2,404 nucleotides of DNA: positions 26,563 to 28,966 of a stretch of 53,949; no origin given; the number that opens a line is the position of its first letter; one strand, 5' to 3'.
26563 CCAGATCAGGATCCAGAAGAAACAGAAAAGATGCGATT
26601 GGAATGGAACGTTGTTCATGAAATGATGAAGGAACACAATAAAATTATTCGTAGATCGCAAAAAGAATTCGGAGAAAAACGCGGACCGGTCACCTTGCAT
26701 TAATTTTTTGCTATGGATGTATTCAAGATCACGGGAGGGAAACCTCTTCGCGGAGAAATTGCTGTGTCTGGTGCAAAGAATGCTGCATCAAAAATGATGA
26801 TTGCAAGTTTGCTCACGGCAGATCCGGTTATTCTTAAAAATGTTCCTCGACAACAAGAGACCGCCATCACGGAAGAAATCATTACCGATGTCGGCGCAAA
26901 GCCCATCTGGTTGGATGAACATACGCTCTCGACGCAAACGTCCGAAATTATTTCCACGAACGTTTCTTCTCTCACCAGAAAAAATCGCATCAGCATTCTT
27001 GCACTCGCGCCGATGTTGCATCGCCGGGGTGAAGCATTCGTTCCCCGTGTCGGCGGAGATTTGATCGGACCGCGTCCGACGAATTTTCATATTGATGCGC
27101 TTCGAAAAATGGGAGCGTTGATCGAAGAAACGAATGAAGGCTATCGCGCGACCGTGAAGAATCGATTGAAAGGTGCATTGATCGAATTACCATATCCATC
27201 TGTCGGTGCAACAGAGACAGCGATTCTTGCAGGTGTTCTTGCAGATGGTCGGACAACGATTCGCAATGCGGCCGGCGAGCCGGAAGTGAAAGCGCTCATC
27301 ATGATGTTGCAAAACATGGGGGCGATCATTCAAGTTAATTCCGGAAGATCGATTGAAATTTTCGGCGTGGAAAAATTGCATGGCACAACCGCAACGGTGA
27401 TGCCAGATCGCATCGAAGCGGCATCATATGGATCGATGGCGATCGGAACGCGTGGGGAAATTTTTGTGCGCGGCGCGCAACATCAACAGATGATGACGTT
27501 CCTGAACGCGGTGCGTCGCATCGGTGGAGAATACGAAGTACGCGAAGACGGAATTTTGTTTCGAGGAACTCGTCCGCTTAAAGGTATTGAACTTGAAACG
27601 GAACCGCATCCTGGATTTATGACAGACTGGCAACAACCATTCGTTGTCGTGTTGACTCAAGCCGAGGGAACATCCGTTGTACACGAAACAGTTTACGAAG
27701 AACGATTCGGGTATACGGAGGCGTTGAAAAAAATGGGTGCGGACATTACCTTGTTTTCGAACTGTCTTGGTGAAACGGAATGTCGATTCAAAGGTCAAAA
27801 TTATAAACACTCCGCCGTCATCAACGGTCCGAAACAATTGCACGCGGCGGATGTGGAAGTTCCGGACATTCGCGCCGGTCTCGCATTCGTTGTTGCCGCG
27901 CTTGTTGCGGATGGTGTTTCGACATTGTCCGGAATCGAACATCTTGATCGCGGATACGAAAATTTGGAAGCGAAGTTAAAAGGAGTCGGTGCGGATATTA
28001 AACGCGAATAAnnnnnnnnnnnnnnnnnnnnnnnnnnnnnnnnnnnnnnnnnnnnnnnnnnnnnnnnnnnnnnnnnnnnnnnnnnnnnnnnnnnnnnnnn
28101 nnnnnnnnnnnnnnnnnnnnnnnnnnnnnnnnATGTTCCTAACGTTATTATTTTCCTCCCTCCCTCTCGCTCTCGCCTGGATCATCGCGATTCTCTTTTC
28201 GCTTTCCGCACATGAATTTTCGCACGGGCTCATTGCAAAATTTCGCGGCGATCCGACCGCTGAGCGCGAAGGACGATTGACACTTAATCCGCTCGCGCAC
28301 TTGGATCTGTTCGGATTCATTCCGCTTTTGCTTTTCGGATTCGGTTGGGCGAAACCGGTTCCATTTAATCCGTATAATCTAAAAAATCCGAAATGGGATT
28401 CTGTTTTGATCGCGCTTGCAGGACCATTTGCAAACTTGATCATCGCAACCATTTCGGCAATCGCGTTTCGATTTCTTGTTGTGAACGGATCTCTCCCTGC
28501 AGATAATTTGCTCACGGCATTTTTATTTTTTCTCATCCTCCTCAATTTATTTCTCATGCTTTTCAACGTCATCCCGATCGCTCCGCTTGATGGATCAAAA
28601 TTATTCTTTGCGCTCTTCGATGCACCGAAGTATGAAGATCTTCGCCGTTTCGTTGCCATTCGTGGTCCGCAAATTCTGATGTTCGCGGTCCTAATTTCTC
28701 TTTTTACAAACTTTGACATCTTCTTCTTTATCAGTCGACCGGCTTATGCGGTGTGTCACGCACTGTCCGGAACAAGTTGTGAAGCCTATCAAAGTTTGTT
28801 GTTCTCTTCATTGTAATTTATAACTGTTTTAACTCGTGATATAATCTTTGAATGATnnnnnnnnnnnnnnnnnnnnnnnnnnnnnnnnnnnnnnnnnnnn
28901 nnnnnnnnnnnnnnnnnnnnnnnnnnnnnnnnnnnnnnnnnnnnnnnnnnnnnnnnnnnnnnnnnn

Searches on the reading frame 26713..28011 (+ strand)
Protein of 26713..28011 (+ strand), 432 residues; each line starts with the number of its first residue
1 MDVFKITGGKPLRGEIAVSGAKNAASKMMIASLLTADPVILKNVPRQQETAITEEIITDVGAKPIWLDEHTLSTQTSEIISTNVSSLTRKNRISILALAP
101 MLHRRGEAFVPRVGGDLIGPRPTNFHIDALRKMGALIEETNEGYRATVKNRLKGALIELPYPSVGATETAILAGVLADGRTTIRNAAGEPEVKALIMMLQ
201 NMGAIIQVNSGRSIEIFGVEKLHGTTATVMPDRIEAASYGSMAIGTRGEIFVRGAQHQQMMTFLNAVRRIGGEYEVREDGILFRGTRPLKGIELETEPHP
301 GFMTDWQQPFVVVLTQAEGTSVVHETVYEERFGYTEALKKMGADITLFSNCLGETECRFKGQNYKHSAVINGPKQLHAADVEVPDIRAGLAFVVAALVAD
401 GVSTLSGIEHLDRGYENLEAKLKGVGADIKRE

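Call 82: search_protein_families(library=pfam, proteins=[window:26713-28011:+], max_evalue=0.0001)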
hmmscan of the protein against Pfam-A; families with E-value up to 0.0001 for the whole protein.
window:26713-28011:+ (432 aa): 1 family
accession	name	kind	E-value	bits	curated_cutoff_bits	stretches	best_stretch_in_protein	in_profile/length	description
PF00275.25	EPSP_synthase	-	6e-71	239.8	22.8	1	7-422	2-417/417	EPSP synthase (3-phosphoshikimate 1-carboxyvinyltransferase)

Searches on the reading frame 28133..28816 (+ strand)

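Call 82: search_protein_families(library=pfam, proteins=[window:28133-28816:+], max_evalue=0.0001)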
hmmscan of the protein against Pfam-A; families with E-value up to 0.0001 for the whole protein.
window:28133-28816:+ (227 aa): 1 family
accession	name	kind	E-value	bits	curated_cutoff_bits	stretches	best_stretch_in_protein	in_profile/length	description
PF02163.28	Peptidase_M50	-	3.9e-15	56.2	27.2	2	124-169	156-201/221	Peptidase family M50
